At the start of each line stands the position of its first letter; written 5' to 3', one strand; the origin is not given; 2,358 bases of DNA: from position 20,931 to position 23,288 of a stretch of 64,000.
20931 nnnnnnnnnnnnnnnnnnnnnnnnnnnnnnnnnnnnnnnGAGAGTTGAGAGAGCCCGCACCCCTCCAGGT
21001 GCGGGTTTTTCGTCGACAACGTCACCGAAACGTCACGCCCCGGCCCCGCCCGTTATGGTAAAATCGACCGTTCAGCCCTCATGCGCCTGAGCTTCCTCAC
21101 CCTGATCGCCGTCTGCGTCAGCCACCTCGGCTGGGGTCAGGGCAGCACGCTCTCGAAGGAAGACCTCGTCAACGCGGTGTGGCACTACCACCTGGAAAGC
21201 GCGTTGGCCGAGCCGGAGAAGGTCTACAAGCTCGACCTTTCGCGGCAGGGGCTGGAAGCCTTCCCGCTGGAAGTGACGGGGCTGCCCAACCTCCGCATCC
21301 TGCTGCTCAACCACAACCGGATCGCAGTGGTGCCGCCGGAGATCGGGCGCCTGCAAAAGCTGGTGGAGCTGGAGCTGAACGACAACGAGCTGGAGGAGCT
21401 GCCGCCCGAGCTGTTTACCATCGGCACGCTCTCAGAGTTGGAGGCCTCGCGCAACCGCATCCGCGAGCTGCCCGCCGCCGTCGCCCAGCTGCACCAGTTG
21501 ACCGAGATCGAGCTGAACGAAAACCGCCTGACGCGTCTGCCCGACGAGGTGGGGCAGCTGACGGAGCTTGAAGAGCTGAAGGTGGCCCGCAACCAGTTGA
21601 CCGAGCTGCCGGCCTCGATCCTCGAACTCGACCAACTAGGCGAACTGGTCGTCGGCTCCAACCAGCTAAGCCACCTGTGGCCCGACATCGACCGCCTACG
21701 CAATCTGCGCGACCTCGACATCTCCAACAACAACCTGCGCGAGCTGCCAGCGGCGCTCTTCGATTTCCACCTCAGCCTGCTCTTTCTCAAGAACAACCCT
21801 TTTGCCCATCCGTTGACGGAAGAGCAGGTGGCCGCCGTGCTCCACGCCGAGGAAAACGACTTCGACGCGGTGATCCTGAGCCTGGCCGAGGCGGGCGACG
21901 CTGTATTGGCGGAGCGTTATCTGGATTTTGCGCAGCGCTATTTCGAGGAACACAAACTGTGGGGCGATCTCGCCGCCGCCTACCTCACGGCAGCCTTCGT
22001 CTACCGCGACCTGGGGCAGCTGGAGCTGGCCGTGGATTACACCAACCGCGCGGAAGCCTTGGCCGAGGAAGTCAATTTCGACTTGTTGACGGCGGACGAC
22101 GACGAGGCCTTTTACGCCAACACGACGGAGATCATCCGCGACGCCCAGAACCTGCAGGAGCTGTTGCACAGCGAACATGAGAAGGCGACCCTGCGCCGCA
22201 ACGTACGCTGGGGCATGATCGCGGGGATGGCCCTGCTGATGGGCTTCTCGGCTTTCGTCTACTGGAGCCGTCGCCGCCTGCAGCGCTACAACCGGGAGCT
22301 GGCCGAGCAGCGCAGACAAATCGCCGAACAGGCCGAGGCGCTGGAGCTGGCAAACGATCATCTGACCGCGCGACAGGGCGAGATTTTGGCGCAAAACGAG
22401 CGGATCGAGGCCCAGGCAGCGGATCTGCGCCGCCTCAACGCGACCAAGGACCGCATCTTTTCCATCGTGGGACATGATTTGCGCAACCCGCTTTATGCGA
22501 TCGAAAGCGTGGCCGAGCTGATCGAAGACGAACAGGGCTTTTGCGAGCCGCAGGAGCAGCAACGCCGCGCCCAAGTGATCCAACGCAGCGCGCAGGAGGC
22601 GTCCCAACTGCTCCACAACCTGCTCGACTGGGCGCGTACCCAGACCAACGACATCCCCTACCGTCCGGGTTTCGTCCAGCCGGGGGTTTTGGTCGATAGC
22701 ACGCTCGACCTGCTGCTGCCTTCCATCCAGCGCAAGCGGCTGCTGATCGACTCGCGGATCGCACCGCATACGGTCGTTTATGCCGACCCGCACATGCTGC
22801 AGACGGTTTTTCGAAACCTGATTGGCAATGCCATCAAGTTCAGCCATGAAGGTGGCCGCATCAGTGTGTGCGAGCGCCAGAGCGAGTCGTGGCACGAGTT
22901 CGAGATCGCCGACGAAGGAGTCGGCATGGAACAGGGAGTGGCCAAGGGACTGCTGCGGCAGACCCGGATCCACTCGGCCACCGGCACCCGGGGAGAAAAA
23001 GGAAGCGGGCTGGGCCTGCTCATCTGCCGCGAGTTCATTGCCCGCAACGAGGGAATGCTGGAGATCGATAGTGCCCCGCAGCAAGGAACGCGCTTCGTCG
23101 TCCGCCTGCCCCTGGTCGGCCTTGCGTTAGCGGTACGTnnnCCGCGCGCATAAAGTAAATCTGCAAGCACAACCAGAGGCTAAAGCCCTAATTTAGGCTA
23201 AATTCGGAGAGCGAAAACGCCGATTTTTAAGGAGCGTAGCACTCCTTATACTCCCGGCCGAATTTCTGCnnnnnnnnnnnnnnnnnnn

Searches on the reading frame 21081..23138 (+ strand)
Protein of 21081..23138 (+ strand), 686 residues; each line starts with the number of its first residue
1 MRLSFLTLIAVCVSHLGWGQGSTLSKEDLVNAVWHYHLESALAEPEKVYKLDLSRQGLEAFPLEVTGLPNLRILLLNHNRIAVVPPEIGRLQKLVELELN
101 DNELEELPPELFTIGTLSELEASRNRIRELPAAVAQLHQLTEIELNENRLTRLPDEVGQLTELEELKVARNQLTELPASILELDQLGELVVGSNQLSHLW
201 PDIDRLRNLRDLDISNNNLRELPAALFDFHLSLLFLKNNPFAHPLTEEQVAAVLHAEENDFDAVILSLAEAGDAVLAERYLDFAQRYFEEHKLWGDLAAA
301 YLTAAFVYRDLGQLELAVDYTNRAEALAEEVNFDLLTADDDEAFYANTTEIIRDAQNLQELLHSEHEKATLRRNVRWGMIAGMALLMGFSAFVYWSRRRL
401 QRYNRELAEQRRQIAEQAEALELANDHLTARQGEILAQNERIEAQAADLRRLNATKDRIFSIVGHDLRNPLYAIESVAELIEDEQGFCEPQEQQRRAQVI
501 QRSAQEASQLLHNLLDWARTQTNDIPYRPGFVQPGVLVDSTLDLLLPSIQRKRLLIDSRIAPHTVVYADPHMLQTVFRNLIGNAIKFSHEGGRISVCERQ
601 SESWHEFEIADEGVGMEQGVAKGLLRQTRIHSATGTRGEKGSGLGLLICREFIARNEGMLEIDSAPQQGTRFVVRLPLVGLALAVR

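Call 3: search_protein_families(library=pfam, proteins=[window:21081-23138:+], max_evalue=0.01)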
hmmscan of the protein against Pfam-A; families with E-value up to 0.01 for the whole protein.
window:21081-23138:+ (686 aa): 9 families
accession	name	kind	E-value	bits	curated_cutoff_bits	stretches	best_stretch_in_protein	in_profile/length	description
PF23598.1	LRR_14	-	3e-23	82.6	40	3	97-189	52-141/353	Leucine-rich repeat region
PF13855.12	LRR_8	-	5.7e-22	77.7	27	5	69-127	1-61/61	Leucine rich repeat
PF02518.31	HATPase_c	-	5e-20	72.4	26.4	1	569-678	2-109/111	Histidine kinase-, DNA gyrase B-, and HSP90-like ATPase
PF12799.13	LRR_4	-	2.6e-15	56.6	27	1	69-108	1-43/44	Leucine Rich repeats (2 copies)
PF00512.31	HisKA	-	3.2e-12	46.8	26.9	1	456-521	2-64/66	His Kinase A (phospho-acceptor) domain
PF00560.39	LRR_1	-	2.7e-10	38.8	20.6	0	208-226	1-20/23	Leucine Rich Repeat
PF23211.1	LRR_LRWD1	-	3.7e-10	40.3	28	2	198-250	32-85/190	Leucine-rich repeat and WD repeat-containing protein 1, LRR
PF25019.1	LRR_R13L1-DRL21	-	0.00023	21.5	27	0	116-169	70-125/127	R13L1/DRL21 LRRs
PF14580.12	LRR_9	-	0.00043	20.3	30.5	0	120-197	47-126/175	Leucine-rich repeat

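Call 51: search_protein_families(library=ncbifam, proteins=[window:21081-23138:+], max_evalue=1)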
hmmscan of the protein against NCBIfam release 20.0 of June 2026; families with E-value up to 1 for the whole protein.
window:21081-23138:+ (686 aa): 90 families (the best 25 are shown)
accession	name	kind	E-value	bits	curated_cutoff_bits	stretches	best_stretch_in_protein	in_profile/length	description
NF053520.1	HK_Porph_FimS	equivalog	3.9e-46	157.5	600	1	438-677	376-616/618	sensor histidine kinase FimS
NF046044.1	PnpS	equivalog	1.5e-32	113.1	400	1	407-677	116-390/390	two-component system histidine kinase PnpS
TIGR02966.1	phoR_proteo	equivalog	6.5e-32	110.9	334.2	1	447-675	105-332/333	phosphate regulon sensor histidine kinase PhoR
TIGR02956.1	TMAO_torS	equivalog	1.1e-31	109.8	676.5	1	397-678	415-682/967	TMAO reductase system sensor histidine kinase/response regulator TorS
NF041381.1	XopAC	subfamily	5.6e-31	107.7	450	3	84-194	81-193/451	XopAC/AvrAC family type III secretion system effector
NF006800.0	PRK09303.1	equivalog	1.8e-30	106.2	342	1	399-679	95-378/383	histidine kinase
NF008312.0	PRK11100.1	equivalog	4.3e-28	98.4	356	1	355-677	170-473/477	two-component system sensor histidine kinase CreC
NF041880.1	EPS_EpsF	equivalog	3.7e-26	91.7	900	1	448-674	266-489/492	response regulator EpsF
NF041351.1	XopL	equivalog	2.3e-25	89.3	500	2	104-227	86-220/497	type III secretion system leucine-rich repeat domain-containing effector XopL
NF033092.0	HK_WalK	equivalog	5.8e-25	87.9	725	1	452-678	368-594/594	cell wall metabolism sensor histidine kinase WalK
NF041400.1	XopAE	equivalog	1.3e-24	87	600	1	54-226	27-204/478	type III secretion system effector XopAE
NF008099.0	PRK10841.1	equivalog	5.3e-24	84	920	1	451-680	465-692/949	two-component system sensor histidine kinase RcsC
NF007793.0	PRK10490.1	equivalog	5.1e-23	81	1123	1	440-678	649-882/895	two-component system sensor histidine kinase KdpD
NF040691.1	MtrAB_MtrB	equivalog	1.6e-22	80.2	450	1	439-678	254-492/507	MtrAB system histidine kinase MtrB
NF012163.2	BaeS_SmeS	equivalog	1.9e-22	79.8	500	1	442-677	226-457/457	sensor histidine kinase efflux regulator BaeS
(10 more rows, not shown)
